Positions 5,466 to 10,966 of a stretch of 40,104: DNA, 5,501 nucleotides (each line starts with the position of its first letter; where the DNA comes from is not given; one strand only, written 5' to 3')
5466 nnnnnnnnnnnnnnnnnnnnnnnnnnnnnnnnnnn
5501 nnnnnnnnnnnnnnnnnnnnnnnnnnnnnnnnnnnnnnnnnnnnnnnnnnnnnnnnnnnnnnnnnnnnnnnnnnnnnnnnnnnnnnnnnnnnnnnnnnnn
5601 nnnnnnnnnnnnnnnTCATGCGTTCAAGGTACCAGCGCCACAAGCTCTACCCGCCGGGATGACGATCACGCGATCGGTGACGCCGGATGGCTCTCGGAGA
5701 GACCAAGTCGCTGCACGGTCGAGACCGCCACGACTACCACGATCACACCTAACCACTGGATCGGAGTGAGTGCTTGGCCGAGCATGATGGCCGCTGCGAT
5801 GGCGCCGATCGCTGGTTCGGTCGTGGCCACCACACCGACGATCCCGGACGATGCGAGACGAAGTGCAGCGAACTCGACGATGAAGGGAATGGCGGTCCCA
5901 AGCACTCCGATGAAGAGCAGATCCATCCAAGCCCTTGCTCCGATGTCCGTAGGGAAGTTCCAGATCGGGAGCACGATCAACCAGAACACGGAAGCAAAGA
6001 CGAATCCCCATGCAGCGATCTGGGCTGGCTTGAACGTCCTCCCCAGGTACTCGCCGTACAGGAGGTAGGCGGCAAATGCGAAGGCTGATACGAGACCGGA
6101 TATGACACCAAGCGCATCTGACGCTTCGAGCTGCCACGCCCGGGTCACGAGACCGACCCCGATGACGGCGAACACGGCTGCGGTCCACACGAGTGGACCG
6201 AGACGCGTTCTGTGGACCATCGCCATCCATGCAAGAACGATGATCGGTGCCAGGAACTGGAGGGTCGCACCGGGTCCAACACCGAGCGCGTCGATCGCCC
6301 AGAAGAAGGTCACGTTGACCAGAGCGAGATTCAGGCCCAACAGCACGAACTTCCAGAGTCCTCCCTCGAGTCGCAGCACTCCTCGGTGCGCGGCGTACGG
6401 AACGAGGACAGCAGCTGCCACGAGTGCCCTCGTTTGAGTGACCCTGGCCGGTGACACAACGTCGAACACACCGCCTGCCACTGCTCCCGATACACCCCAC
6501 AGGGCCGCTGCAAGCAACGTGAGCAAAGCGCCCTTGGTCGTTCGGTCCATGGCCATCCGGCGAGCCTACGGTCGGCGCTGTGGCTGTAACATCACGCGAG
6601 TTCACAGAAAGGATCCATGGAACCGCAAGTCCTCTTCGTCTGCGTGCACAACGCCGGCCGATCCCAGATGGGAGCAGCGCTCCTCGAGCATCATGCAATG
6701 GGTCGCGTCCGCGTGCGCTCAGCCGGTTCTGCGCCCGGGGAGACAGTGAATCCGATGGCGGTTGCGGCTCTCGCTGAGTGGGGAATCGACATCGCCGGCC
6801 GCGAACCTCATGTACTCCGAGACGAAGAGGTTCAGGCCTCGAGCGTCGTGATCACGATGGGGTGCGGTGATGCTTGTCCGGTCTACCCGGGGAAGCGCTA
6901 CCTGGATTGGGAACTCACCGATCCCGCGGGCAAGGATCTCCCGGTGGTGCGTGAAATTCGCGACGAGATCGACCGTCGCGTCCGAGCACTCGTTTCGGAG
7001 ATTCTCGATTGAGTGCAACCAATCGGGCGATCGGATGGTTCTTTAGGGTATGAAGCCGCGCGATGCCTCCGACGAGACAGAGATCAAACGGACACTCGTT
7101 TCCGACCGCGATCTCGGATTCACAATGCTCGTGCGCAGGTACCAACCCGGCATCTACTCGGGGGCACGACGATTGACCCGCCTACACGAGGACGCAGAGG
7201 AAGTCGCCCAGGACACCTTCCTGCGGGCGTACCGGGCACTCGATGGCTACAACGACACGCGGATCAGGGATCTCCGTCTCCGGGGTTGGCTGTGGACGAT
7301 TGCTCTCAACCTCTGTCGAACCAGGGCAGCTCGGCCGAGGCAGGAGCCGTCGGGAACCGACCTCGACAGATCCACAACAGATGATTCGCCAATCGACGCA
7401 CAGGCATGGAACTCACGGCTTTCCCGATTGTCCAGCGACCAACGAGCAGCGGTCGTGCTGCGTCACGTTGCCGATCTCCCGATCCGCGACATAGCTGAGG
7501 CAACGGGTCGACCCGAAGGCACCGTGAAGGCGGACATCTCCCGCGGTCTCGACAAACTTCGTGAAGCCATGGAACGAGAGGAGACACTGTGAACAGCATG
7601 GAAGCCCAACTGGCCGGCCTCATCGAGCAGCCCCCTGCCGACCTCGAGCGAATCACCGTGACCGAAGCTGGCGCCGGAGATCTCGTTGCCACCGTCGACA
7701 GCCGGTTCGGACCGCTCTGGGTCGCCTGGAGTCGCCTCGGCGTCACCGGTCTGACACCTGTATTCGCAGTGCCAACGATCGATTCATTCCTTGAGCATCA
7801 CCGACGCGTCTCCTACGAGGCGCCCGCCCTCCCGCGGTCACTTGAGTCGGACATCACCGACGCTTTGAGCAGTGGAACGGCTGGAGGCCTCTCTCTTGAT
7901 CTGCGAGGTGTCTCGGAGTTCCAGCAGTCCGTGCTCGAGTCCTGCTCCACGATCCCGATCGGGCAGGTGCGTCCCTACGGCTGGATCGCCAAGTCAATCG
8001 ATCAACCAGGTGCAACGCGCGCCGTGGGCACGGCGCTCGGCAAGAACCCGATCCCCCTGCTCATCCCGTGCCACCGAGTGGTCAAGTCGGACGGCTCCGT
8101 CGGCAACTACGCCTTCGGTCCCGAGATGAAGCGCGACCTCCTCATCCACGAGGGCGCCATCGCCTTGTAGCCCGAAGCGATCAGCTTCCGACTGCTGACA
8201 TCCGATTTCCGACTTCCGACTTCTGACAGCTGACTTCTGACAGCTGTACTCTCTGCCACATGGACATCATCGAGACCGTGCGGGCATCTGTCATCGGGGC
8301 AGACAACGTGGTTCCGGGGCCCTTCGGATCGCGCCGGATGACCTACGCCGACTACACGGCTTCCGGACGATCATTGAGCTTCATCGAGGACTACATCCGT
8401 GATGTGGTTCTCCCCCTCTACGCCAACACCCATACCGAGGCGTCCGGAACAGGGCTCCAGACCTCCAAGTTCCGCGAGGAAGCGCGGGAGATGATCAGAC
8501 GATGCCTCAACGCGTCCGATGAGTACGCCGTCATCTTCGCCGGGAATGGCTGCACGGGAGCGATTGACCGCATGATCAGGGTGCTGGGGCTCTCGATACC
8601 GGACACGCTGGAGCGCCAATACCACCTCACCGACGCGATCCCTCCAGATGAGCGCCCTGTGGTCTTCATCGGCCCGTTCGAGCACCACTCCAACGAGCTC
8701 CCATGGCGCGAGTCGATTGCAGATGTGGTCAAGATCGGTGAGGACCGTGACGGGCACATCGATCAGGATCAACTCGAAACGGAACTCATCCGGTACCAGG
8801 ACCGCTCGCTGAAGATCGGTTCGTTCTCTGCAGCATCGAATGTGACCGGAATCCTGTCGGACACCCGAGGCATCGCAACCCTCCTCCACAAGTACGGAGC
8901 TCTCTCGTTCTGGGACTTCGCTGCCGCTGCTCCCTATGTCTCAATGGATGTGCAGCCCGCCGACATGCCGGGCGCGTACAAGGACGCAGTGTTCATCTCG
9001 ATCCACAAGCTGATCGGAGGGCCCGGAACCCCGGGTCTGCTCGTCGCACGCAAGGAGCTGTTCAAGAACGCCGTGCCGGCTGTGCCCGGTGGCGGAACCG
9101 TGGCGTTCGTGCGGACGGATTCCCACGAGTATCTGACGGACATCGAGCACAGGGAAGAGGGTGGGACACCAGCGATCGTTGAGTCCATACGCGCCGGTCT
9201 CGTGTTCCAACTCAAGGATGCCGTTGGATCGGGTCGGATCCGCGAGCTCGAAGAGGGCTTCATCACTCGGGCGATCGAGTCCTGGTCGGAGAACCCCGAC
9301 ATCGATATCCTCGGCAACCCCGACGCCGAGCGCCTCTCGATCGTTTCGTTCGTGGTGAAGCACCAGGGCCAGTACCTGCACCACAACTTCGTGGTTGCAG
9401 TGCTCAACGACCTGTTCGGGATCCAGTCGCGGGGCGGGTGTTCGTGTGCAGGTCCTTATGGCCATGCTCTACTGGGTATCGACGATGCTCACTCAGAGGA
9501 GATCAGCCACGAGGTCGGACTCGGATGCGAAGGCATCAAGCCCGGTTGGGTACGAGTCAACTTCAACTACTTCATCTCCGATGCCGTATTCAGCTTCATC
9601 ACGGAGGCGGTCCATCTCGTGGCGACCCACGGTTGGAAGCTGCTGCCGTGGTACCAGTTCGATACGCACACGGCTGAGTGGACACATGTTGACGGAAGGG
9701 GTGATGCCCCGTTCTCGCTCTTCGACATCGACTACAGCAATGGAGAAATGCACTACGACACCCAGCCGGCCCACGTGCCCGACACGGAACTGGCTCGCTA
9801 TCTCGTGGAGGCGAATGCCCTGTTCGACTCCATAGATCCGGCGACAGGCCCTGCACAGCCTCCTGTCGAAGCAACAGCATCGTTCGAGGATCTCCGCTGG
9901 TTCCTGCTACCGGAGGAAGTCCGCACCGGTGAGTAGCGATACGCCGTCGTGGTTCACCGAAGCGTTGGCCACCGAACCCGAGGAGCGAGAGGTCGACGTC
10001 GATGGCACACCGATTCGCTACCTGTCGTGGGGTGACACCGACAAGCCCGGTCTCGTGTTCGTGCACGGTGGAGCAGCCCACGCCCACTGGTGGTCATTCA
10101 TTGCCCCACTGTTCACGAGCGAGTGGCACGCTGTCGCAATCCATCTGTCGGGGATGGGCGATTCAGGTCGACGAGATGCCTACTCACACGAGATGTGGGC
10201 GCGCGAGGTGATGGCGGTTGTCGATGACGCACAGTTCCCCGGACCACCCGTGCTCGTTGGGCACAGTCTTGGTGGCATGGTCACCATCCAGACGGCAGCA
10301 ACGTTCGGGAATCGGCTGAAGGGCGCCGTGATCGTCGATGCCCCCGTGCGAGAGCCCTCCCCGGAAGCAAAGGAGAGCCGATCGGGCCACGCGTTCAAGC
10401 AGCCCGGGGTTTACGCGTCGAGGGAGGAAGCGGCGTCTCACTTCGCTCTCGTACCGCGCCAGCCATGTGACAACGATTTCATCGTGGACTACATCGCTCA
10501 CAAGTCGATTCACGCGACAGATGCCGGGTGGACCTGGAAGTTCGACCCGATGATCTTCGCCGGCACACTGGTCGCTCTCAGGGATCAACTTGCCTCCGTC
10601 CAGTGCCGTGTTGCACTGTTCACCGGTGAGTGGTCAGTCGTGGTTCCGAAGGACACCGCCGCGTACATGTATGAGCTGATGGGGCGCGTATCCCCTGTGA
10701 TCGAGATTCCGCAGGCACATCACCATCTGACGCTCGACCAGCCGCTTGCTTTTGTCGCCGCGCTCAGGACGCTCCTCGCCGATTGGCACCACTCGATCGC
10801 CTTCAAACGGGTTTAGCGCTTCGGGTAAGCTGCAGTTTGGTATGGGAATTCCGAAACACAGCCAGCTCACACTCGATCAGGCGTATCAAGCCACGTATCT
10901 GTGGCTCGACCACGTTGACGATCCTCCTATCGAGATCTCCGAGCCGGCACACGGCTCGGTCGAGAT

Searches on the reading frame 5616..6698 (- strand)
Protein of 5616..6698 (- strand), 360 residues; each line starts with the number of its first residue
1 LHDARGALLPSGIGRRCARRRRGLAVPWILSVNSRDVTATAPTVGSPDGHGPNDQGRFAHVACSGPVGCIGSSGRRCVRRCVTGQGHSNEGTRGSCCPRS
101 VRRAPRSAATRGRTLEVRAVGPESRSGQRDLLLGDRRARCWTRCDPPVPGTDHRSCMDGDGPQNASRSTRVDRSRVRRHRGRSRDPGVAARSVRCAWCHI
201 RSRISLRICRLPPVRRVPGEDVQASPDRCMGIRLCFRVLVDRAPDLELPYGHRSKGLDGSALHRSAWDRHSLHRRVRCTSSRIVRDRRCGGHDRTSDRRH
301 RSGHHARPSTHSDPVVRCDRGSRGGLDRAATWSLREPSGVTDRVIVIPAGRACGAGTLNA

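Call 24: search_protein_families(library=pfam, proteins=[window:5616-6698:-])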
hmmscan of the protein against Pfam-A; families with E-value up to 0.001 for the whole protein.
window:5616-6698:- (360 aa): 0 families

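Call 105: search_protein_families(library=pfam, proteins=[window:5666-6556:-])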
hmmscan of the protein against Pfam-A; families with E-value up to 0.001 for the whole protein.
window:5666-6556:- (296 aa): 1 family
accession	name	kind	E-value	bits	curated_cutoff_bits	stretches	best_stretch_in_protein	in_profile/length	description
PF00892.27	EamA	-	6.7e-35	120.7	28.2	2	149-279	2-131/135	EamA-like transporter family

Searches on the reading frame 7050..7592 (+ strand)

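Call 24: search_protein_families(library=pfam, proteins=[window:7050-7592:+])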
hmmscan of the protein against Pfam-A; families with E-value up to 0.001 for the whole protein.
window:7050-7592:+ (180 aa): 4 families
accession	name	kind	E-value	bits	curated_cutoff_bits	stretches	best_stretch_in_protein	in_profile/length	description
PF04542.20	Sigma70_r2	-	6.1e-14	52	24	1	27-94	1-66/71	Sigma-70 region 2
PF08281.18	Sigma70_r4_2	-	2.1e-13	50.1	25.7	1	122-170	6-54/54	Sigma-70, region 4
PF04545.22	Sigma70_r4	-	4.1e-09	36.3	24.1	1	124-172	2-50/50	Sigma-70, region 4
PF13384.12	HTH_23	-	0.00067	19.8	24.6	0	128-160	3-35/50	Homeodomain-like domain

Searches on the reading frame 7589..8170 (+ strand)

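Call 24: search_protein_families(library=pfam, proteins=[window:7589-8170:+])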
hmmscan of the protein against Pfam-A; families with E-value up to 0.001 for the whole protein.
window:7589-8170:+ (193 aa): 1 family
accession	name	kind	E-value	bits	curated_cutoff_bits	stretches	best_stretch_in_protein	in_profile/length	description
PF01035.26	DNA_binding_1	-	3.9e-30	104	27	1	110-189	1-80/81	6-O-methylguanine DNA methyltransferase, DNA binding domain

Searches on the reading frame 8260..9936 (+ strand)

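Call 24: search_protein_families(library=pfam, proteins=[window:8260-9936:+])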
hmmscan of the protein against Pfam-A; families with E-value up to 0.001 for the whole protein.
window:8260-9936:+ (558 aa): 1 family
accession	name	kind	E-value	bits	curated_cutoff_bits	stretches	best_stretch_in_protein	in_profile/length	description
PF00266.25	Aminotran_5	-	1.2e-40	140.1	21.5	1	29-401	2-346/371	Aminotransferase class-V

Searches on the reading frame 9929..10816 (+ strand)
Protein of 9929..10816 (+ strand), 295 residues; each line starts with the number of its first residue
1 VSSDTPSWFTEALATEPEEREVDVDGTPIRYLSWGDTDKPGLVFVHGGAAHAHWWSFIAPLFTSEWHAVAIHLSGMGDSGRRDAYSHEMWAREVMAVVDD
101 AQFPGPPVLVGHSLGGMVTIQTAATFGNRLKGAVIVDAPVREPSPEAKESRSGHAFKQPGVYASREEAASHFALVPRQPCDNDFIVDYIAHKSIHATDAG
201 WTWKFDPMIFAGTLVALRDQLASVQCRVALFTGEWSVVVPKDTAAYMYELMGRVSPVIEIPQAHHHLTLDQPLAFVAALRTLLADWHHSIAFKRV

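Call 24: search_protein_families(library=pfam, proteins=[window:9929-10816:+])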
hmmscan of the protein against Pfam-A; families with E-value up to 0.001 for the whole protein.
window:9929-10816:+ (295 aa): 5 families
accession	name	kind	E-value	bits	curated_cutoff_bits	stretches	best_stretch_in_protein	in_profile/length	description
PF12697.13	Abhydrolase_6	-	5.8e-19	70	26.3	1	42-278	1-216/217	Alpha/beta hydrolase family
PF00561.26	Abhydrolase_1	-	6.8e-14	52.6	25.8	1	42-145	3-107/245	alpha/beta hydrolase fold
PF12146.15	Hydrolase_4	-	3e-10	40.3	27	1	42-271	7-238/239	Serine aminopeptidase, S33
PF00975.26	Thioesterase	-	4.9e-06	27.4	26.4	1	42-126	3-87/226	Thioesterase domain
PF06821.19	Ser_hydrolase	-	0.00019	21.8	22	1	48-144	9-96/172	Serine hydrolase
